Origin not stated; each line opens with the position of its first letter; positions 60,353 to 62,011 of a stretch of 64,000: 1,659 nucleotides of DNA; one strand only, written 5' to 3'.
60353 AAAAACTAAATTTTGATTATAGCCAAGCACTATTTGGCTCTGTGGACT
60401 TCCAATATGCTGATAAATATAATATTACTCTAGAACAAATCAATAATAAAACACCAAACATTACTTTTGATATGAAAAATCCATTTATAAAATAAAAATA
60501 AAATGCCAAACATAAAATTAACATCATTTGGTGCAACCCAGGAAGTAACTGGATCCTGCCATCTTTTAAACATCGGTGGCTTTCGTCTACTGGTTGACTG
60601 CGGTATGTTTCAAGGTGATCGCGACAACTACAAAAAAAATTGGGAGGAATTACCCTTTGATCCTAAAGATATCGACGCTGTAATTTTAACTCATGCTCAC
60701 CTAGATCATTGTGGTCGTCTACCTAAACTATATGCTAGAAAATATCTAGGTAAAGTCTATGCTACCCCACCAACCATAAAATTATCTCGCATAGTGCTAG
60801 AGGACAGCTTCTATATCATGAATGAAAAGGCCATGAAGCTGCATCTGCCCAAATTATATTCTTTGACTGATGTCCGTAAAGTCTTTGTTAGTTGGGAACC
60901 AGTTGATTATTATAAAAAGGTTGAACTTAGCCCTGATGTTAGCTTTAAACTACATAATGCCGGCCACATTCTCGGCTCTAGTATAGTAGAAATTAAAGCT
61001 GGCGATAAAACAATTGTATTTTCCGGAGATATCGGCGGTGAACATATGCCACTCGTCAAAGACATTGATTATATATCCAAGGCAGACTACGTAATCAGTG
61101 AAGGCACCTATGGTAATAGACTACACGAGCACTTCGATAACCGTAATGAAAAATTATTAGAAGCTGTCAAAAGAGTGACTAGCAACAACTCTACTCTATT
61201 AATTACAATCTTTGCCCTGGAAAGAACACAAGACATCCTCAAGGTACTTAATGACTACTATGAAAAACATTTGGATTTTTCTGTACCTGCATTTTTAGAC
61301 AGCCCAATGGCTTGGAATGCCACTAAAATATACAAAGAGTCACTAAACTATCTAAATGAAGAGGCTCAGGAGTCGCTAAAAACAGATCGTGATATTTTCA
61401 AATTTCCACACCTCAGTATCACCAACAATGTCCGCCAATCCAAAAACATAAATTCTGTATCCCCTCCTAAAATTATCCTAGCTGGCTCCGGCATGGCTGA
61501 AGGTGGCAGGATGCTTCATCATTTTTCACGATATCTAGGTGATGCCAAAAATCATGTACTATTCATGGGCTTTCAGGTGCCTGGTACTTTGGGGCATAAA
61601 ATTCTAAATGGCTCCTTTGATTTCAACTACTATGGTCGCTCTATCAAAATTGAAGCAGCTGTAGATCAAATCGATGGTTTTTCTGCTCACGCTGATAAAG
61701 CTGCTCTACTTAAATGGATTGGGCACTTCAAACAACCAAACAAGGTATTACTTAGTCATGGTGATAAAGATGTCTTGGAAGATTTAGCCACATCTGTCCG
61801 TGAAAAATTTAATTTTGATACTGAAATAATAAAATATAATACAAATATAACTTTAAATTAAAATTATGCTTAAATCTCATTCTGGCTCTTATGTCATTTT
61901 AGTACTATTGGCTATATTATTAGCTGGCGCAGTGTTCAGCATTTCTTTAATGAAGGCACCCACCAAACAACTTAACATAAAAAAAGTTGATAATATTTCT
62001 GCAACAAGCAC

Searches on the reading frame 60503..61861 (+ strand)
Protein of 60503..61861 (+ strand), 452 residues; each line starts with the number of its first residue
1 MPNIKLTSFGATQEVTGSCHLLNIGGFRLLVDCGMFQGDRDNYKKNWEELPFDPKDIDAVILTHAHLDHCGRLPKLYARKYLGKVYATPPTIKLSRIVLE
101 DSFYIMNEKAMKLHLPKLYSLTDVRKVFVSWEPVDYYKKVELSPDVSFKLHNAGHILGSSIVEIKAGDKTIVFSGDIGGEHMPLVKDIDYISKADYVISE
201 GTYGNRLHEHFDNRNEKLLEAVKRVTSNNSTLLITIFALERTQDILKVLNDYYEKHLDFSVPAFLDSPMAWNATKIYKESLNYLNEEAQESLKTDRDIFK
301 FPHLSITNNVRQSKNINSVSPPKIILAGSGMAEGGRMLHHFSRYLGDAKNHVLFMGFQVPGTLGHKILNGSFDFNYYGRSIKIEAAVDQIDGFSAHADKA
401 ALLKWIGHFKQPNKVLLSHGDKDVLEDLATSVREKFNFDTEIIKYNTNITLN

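Call 75: search_protein_families(library=pfam, proteins=[window:60503-61861:+], max_evalue=0.001)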
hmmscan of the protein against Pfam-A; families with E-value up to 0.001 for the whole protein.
window:60503-61861:+ (452 aa): 6 families
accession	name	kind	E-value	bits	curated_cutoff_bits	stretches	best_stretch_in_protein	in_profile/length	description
PF10996.14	Beta-Casp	-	6.1e-35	120.8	27.7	1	242-367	1-120/120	Beta-Casp domain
PF16661.11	Lactamase_B_6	-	6.2e-21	75.1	27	1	21-176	1-161/193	Metallo-beta-lactamase superfamily domain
PF00753.33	Lactamase_B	-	1.4e-16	61.5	22.7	1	16-226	5-185/196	Metallo-beta-lactamase superfamily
PF07521.17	RMMBL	-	1.6e-15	57.3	21.6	1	381-441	2-61/63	Zn-dependent metallo-hydrolase RNA specificity domain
PF12706.13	Lactamase_B_2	-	6.9e-12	45.8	27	1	28-226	2-191/200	Beta-lactamase superfamily domain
PF13483.12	Lactamase_B_3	-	0.00071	20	24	0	16-71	6-51/160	Beta-lactamase superfamily domain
